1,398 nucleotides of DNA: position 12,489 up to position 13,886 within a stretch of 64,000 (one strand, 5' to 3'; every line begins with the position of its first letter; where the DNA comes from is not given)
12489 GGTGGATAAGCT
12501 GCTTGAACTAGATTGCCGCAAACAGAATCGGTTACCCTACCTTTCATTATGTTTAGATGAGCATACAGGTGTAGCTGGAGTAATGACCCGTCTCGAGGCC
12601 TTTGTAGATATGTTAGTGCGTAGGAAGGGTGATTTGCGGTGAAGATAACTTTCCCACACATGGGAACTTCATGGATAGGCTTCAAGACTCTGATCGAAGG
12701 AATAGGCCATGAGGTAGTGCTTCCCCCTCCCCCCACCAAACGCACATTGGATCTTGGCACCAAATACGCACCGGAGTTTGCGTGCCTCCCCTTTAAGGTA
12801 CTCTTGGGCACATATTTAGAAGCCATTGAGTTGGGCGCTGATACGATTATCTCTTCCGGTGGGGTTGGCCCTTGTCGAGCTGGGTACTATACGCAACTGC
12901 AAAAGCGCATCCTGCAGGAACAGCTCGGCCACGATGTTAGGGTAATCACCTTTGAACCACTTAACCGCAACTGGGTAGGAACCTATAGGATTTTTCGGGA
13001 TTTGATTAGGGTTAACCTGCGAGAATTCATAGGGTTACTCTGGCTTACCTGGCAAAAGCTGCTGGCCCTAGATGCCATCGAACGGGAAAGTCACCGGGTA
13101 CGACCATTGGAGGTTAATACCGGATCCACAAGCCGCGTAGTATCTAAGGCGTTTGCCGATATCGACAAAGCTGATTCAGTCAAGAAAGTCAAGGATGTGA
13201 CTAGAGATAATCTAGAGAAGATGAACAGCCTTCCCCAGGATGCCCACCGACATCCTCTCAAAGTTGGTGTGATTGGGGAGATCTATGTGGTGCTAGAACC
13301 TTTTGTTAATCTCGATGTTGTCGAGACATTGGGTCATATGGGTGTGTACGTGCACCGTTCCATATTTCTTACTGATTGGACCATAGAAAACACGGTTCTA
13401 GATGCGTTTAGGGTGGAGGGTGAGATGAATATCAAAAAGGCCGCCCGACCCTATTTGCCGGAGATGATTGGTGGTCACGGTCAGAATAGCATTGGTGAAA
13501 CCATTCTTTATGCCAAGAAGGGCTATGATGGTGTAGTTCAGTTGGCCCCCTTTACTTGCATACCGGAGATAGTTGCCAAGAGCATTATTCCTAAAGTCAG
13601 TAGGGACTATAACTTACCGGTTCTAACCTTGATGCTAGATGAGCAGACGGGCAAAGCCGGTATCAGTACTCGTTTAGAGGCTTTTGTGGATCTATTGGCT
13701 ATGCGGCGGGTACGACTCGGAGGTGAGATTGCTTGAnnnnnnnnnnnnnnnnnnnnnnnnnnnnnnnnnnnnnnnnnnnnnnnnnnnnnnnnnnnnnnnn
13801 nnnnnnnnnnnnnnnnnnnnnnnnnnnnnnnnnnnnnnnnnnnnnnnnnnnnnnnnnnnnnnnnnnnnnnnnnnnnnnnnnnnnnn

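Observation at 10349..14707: Uncharacterised reductive-activase-type module: lipoprotein plus two DUF2229 paralogs plus HgdC/BadF-type ATPase with Cys-rich tail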

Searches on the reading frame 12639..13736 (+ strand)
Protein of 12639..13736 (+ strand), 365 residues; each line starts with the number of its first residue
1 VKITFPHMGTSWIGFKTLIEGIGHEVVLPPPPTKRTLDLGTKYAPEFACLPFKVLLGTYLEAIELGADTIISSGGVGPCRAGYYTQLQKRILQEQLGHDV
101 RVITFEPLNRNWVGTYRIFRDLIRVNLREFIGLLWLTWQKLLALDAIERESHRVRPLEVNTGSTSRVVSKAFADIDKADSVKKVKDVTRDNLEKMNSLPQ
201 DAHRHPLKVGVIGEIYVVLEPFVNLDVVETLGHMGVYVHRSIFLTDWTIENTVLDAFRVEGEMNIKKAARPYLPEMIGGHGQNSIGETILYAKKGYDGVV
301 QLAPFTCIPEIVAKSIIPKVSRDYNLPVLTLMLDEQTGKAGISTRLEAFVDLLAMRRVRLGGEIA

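Call 3: search_protein_families(library=pfam, proteins=[window:12639-13736:+], max_evalue=0.01)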
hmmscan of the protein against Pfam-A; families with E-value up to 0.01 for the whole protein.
window:12639-13736:+ (365 aa): 2 families
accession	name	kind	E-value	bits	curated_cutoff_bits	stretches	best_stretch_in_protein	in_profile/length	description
PF09989.15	DUF2229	-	2.2e-10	41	29.4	1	15-70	17-73/218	CoA enzyme activase uncharacterised domain (DUF2229)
PF06050.19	HGD-D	-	0.00014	22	28.4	1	290-352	278-341/342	2-hydroxyglutaryl-CoA dehydratase, D-component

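Call 4: search_protein_families(library=ncbifam, proteins=[window:12639-13736:+], max_evalue=0.01)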
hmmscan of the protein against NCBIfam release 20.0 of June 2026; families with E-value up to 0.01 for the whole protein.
window:12639-13736:+ (365 aa): 0 families

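Call 6: search_solved_structures(query=window:12639-13736:+, max_evalue=10, show_alignments=2)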
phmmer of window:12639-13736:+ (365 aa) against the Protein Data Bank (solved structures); distinct sequences matched with E-value up to 10: 3.
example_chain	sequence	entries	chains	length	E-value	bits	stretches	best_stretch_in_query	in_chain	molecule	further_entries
3o3m_B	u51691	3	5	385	0.051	16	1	187-355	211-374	beta subunit 2-hydroxyacyl-CoA dehydratase | beta-subunit 2-hydroxyacyl-CoA dehydratase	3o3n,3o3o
7t03_A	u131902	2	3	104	0.31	13.4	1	179-249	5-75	Cold unfolding four helix bundle | Designed cold unfolding four helix bundle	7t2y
1iz6_A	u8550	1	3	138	0.85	12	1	153-236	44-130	Initiation Factor 5A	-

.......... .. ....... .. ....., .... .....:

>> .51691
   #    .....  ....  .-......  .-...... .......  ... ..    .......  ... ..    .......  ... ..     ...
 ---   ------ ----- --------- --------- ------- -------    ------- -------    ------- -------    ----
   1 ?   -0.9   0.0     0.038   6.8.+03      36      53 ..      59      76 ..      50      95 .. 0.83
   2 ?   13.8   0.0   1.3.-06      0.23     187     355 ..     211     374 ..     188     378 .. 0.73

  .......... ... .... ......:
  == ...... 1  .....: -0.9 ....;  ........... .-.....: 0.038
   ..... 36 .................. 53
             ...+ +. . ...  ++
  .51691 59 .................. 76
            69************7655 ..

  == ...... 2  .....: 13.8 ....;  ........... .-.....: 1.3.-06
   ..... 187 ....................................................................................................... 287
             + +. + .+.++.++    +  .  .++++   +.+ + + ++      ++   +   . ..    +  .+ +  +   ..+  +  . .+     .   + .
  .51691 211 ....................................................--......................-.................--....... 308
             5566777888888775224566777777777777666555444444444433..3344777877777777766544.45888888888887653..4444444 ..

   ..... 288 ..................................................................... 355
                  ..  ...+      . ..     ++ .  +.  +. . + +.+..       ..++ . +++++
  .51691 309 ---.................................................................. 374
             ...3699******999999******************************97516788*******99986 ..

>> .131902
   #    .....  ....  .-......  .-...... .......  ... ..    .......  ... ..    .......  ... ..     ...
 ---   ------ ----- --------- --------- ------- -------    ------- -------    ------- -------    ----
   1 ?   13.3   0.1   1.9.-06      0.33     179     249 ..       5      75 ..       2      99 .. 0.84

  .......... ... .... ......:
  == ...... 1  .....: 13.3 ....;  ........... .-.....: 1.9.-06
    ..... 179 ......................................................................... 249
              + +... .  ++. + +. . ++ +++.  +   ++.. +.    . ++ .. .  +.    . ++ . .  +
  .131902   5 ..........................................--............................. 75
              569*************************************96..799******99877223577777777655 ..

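Call 49: find_homologous_proteins(query=window:12639-13736:+, max_evalue=0.00001)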
Query window:12639-13736:+ (365 aa): 3837 proteins with E <= 0.00001 among 6861 candidates; the best 120 are listed.
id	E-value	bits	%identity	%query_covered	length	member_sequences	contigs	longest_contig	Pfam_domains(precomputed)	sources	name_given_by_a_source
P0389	9.0e-244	826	100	100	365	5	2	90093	PF09989.16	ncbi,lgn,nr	ncbi:MAG: CoA protein activase [Firmicutes bacterium]|nr:CoA protein activase [Bacillota bacterium]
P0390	1.4e-217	740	87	100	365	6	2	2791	PF09989.16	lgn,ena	-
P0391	9.3e-217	737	87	100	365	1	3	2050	PF09989.16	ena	-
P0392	9.3e-217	737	87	100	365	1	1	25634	PF09989.16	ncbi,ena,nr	ncbi:MAG: CoA protein activase [Firmicutes bacterium]|nr:CoA protein activase [Bacillota bacterium]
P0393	4.6e-216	735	86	100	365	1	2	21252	PF09989.16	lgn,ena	-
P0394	3.2e-214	729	86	100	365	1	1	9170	PF09989.16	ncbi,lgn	-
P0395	1.1e-209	714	84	100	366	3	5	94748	PF09989.16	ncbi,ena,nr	ncbi:MAG: CoA protein activase [Firmicutes bacterium]|nr:CoA protein activase [Bacillota bacterium]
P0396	3.2e-202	689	80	100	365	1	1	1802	PF09989.16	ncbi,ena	-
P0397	9.8e-201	685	81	99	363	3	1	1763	PF09989.16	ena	-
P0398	2.0e-197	674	80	100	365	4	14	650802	PF09989.16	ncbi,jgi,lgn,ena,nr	ncbi:MAG: CoA protein activase [Firmicutes bacterium]|nr:CoA protein activase [Bacillota bacterium]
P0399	2.4e-197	673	79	100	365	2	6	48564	PF09989.16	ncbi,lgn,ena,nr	ncbi:MAG: CoA protein activase [Firmicutes bacterium]|nr:CoA protein activase [Bacillota bacterium]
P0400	4.2e-188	643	76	100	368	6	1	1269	PF09989.16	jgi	jgi:predicted nucleotide-binding protein (sugar kinase/HSP70/actin superfamily)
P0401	7.2e-188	642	77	100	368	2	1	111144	PF09989.16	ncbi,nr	ncbi:MAG: CoA protein activase [Firmicutes bacterium]|nr:CoA protein activase [Bacillota bacterium]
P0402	1.2e-183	628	75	100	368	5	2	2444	PF09989.16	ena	-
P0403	7.8e-181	619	74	100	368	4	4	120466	PF09989.16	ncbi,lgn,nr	ncbi:MAG TPA: CoA protein activase [Firmicutes bacterium]|nr:CoA protein activase [Bacillota bacteri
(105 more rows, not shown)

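Call 76: predict_structure(alignment_id=A3)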
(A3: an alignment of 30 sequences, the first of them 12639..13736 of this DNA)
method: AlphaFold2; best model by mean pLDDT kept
length: 365 residues; sequences in the alignment: 30
mean_pLDDT: 82.5   pTM: 0.82
mean pLDDT of the five models: 82.5, 82.1, 81.3, 80.6, 80.0
residues with pLDDT >= 90: 169; 70-90: 120; 50-70: 53; < 50: 23
segments of 3 or more residues with pLDDT < 50: 216-222, 250-261
pLDDT, mean of each block of 10 residues (from residue 1): 86 92 93 83 83 88 95 65 83 95 80 84 92 95 91 91 92 96 97 95 92 58 69 88 58 44 70 72 84 92 63 80 91 69 89 90 52
secondary structure, 60 per line:
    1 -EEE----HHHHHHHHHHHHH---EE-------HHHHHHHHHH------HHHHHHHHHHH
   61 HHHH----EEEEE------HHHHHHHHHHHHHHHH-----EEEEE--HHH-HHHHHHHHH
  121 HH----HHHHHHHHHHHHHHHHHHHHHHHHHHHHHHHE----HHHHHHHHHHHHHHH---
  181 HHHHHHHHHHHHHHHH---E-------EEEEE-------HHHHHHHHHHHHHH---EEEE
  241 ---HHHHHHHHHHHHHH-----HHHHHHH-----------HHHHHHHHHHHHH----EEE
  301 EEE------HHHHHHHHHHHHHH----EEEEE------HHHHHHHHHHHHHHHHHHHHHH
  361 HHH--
elements in order: E2-4 H9-21 H34-43 H50-64 E69-73 H80-95 E101-105 H112-122 H127-157 H163-177 H181-196 E208-212 H220-233 E237-240 H244-257 H263-269 H281-293 E298-303 H310-323 E328-332 H339-363

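Call 81: fold_search(model_id=the predicted structure, library=pdb)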
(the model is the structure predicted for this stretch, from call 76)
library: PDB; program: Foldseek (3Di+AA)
matches with E <= 10: 709; with E <= 0.001: 14
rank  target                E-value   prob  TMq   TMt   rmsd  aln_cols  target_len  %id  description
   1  3o3n_B                1.3e-07  1.00  0.57  0.56   6.7       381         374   17  (R)-2-hydroxyisocaproyl-CoA dehydratase in complex with its substrate (R)-2-hydroxyisocaproyl-CoA (released 2011-03-16)
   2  3o3m_D                2.8e-07  1.00  0.56  0.55   6.6       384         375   16  (R)-2-Hydroxyisocaproyl-CoA Dehydratase (released 2011-03-16)
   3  3o3m_B                3.0e-07  1.00  0.56  0.55   6.6       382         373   17  (R)-2-Hydroxyisocaproyl-CoA Dehydratase (released 2011-03-16)
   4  7yyl_B                5.7e-07  1.00  0.54  0.49   7.0       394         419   14  nucleotide-free DCCP:DCCP-R complex (released 2022-12-28)
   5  7yyl_A                7.0e-07  1.00  0.52  0.47   7.7       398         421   14  nucleotide-free DCCP:DCCP-R complex (released 2022-12-28)
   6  7yzm_A                9.0e-07  1.00  0.54  0.48   7.6       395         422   16  MgADPNP-bound DCCP:DCCP-R complex (released 2022-12-28)
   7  8s02_B                1.7e-06  1.00  0.53  0.51   7.2       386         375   13  BzdNO-benzoyl-CoA complex (released 2025-03-05)
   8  6eno                  2.1e-06  1.00  0.54  0.48   7.5       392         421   15  Double cubane cluster oxidoreductase (released 2018-03-14)
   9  9gai_A                5.2e-05  1.00  0.44  0.38  10.5       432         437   11  3-methylbenzoyl-CoA reductase from Thauera chlorobenzoica (MbdONPQ) (released 2026-02-18)
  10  9gai_E                5.8e-05  1.00  0.45  0.39  10.6       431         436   13  3-methylbenzoyl-CoA reductase from Thauera chlorobenzoica (MbdONPQ) (released 2026-02-18)
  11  9g87_A                9.6e-05  1.00  0.45  0.40  10.2       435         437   12  3-methylbenzoyl-CoA reductase from Thauera chlorobenzoica (subunits MbdON ) (released 2026-02-04)
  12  9g87_B                2.0e-04  1.00  0.54  0.51   7.0       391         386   11  3-methylbenzoyl-CoA reductase from Thauera chlorobenzoica (subunits MbdON ) (released 2026-02-04)
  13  9gai_B                6.3e-04  1.00  0.53  0.51   7.2       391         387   12  3-methylbenzoyl-CoA reductase from Thauera chlorobenzoica (MbdONPQ) (released 2026-02-18)
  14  8s02_A                7.7e-04  1.00  0.51  0.44   8.4       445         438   10  BzdNO-benzoyl-CoA complex (released 2025-03-05)
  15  8s2r_C                1.3e-03  1.00  0.51  0.45   7.8       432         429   11  BzdNO in partially coenzyme A - free state (released 2025-03-05)
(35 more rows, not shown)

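Call 97: search_solved_structures(query=A3, max_evalue=1, show_alignments=2)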
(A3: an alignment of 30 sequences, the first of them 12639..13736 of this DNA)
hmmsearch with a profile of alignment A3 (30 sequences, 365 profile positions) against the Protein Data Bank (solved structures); distinct sequences matched with E-value up to 1: 2.
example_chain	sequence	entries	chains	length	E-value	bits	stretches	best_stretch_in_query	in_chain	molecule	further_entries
3o3m_B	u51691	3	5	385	0.089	15.1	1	292-354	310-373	beta subunit 2-hydroxyacyl-CoA dehydratase | beta-subunit 2-hydroxyacyl-CoA dehydratase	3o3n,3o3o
5d43_A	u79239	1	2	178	0.53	12.5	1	92-190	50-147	Centrin-1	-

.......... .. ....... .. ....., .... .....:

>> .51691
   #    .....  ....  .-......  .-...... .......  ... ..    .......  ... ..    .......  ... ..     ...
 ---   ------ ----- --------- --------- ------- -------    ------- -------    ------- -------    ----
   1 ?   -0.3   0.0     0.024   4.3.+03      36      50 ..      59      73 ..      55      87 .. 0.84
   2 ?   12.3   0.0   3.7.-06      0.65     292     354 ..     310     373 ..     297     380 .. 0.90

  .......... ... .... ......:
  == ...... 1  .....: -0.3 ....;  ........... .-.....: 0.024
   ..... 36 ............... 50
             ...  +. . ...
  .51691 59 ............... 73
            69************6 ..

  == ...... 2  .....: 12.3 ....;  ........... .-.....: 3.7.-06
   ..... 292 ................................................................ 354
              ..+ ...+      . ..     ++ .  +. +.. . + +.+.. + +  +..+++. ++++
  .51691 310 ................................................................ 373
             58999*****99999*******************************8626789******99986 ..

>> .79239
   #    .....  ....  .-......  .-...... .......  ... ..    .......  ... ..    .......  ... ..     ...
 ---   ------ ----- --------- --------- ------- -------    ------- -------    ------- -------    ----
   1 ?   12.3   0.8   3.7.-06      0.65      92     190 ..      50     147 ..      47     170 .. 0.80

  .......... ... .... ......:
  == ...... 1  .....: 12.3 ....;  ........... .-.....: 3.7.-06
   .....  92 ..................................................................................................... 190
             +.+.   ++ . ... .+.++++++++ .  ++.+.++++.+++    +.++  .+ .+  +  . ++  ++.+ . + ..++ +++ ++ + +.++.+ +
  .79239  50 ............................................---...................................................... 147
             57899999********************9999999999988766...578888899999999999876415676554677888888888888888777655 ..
